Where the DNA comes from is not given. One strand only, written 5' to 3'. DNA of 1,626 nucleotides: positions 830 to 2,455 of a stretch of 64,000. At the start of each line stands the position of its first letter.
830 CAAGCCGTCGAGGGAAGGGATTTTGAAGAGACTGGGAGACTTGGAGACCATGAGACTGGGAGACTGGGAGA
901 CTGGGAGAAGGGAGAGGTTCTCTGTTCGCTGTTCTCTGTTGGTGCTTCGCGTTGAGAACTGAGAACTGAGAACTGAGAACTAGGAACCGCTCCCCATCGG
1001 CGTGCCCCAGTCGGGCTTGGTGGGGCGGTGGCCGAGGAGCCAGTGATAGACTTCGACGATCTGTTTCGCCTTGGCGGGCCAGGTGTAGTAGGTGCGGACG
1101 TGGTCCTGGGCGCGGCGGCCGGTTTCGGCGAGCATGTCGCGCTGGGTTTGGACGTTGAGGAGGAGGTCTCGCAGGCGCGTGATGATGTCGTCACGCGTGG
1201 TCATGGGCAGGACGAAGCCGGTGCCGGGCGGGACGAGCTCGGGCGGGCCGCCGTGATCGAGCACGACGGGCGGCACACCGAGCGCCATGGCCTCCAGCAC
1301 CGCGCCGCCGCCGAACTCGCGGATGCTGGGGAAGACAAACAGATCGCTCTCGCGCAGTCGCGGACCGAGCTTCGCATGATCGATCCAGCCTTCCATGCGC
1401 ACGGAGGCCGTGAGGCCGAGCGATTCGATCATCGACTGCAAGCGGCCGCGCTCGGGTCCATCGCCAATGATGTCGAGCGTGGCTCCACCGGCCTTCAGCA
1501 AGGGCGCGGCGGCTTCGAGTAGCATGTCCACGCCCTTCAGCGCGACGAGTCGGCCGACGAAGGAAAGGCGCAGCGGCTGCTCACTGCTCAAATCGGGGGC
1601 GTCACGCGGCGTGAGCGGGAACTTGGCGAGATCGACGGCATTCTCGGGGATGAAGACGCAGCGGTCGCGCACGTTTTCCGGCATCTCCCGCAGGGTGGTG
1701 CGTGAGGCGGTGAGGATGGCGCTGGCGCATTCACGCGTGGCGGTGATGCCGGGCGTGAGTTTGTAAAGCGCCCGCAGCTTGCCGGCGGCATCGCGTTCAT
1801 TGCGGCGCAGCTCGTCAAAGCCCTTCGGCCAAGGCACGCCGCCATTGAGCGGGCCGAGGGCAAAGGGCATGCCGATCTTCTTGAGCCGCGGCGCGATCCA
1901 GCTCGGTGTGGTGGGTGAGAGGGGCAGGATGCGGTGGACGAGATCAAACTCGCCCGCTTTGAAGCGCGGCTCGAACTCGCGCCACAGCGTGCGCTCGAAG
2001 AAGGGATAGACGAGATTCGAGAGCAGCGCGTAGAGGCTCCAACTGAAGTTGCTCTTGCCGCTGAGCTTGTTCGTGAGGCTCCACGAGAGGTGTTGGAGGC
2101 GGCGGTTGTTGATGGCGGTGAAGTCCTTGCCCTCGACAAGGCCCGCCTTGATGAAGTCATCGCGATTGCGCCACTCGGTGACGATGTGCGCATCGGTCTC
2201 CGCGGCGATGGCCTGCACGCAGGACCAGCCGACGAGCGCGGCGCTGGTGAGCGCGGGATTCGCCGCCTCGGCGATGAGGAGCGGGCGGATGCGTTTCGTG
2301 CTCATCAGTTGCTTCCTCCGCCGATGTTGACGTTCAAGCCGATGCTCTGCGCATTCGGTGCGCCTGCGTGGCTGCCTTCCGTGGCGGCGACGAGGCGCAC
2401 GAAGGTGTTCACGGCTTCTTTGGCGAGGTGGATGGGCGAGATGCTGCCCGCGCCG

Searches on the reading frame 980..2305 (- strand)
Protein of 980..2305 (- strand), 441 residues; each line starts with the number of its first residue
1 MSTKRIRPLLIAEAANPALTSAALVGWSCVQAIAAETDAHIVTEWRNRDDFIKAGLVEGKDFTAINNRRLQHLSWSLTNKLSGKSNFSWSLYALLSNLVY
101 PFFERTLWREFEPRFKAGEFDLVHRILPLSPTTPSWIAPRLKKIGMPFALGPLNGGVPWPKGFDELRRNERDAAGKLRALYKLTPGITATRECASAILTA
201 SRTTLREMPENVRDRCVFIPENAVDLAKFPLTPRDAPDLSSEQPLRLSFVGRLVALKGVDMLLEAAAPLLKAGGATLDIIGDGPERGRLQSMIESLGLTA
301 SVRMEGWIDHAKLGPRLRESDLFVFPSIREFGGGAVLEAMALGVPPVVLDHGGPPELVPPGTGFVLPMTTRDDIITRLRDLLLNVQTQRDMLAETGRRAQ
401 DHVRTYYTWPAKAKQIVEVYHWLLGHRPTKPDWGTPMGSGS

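Call 32: search_protein_families(library=pfam, proteins=[window:980-2305:-], max_evalue=0.001)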
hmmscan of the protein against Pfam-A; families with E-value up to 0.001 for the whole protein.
window:980-2305:- (441 aa): 4 families
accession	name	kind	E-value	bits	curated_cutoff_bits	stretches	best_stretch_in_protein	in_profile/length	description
PF00534.26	Glycos_transf_1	-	3.4e-30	105.3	26.4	1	242-397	13-170/172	Glycosyl transferases group 1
PF13692.12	Glyco_trans_1_4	-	2.6e-27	96.3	27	1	246-383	3-141/142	Glycosyl transferases group 1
PF20706.3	GT4-conflict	-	1.3e-09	37.9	26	1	232-415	187-384/385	Family 4 Glycosyltransferase in conflict systems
PF13524.12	Glyco_trans_1_2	-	0.00027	21.3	25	1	274-417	14-143/144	Glycosyl transferase-like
